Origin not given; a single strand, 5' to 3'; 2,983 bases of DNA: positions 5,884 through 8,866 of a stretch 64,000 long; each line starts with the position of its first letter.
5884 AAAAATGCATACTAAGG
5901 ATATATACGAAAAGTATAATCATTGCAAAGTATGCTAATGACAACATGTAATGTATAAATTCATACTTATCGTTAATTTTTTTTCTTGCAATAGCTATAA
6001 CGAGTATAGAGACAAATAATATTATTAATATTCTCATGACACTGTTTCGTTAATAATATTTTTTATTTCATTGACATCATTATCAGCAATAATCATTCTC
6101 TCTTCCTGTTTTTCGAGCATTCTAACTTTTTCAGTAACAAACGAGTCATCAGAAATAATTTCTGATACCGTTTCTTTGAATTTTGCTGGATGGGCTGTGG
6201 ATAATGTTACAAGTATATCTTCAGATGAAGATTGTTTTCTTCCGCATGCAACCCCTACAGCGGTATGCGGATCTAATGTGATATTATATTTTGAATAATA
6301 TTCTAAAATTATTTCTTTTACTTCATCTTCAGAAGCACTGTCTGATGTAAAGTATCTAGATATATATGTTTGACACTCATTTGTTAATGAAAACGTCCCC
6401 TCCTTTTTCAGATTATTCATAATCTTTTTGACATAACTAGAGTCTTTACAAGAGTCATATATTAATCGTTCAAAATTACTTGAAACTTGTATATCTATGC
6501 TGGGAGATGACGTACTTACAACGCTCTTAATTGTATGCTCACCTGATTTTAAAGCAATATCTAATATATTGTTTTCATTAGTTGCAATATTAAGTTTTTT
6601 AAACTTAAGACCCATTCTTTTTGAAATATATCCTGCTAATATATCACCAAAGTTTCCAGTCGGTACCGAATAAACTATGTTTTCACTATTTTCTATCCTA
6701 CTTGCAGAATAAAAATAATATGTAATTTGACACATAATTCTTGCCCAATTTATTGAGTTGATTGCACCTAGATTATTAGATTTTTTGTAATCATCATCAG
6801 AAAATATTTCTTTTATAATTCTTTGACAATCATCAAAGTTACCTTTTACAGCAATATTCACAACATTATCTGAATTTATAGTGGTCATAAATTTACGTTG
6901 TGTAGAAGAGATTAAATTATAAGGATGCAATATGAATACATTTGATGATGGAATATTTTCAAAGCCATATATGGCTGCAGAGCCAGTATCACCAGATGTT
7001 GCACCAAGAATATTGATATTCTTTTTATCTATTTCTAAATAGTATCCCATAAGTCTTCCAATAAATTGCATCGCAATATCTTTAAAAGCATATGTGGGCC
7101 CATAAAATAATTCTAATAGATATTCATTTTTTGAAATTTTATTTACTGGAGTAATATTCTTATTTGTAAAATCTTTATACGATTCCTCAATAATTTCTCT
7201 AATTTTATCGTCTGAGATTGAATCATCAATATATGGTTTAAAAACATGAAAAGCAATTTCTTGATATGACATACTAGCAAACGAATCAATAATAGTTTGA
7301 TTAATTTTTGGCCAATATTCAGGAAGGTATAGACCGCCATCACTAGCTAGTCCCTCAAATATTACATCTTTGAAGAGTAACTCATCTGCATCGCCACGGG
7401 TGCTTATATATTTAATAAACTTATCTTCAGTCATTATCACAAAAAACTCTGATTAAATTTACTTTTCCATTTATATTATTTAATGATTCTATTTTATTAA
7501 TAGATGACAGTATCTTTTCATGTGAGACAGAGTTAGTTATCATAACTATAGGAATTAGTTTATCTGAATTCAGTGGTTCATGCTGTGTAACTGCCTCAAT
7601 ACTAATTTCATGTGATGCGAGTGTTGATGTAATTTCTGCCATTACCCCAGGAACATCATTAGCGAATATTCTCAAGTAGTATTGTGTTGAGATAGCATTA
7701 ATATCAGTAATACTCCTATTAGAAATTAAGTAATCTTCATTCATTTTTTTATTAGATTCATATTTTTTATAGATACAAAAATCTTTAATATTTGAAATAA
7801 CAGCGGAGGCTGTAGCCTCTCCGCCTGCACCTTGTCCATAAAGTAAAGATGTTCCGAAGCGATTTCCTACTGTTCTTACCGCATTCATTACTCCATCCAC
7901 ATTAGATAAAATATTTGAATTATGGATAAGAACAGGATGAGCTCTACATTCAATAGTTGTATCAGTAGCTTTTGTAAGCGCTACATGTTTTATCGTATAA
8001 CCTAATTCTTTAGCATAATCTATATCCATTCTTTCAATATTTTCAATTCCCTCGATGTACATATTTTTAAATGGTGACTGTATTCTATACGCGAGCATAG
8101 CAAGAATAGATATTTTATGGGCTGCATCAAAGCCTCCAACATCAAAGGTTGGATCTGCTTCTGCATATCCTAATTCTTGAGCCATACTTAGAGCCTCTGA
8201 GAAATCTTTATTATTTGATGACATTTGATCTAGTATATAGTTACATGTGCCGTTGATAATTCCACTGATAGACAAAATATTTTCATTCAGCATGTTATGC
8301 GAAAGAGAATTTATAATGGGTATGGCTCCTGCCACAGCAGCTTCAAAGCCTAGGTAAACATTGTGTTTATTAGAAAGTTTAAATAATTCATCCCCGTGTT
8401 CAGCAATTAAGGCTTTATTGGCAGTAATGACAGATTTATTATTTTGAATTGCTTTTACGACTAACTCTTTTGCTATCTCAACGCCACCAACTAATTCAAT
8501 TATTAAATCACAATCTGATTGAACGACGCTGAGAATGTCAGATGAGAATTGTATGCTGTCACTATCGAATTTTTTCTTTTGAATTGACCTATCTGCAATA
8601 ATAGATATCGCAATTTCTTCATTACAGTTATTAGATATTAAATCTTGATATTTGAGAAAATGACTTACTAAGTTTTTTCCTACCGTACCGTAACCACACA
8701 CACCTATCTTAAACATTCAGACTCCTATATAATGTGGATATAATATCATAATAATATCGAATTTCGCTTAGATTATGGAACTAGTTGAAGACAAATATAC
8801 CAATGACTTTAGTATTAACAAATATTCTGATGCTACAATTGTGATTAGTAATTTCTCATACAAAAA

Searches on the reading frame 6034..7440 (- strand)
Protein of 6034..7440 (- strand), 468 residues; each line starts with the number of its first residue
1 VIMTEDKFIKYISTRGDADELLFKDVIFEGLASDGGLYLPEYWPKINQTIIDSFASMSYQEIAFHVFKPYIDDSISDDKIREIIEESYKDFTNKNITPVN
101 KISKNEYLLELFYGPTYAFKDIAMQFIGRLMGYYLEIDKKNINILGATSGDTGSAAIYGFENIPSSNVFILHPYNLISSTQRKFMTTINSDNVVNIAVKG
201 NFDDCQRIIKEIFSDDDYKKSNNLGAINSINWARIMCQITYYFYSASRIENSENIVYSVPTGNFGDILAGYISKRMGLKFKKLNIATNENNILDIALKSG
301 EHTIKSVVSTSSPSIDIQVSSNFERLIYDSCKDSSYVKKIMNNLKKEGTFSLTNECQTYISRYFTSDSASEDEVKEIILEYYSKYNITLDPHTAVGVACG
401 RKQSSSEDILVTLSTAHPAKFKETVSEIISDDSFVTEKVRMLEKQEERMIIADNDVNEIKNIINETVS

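Call 50: search_protein_families(library=pfam, proteins=[window:6034-7440:-], max_evalue=0.00001)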
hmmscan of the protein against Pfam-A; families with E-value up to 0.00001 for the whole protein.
window:6034-7440:- (468 aa): 3 families
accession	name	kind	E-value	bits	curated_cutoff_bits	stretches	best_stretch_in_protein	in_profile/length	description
PF14821.11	Thr_synth_N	-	2.1e-28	98.7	25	1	10-88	1-79/79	Threonine synthase N terminus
PF24857.1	THR4_C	-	6.3e-11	42.7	27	1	393-465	1-85/85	Threonine synthase, C-terminal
PF00291.31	PALP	-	3.3e-10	40.2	35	1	110-403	28-281/295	Pyridoxal-phosphate dependent enzyme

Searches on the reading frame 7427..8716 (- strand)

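Call 50: search_protein_families(library=pfam, proteins=[window:7427-8716:-], max_evalue=0.00001)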
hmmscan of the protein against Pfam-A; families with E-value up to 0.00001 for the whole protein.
window:7427-8716:- (429 aa): 3 families
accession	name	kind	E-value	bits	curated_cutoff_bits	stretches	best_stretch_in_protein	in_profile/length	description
PF00742.24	Homoserine_dh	-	8.9e-58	195.4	22.9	1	133-310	1-172/173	Homoserine dehydrogenase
PF03447.22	NAD_binding_3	-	1.3e-15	58.6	24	1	8-124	1-115/116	Homoserine dehydrogenase, NAD binding domain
PF01842.31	ACT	-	8e-10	38.7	27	1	346-411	1-63/66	ACT domain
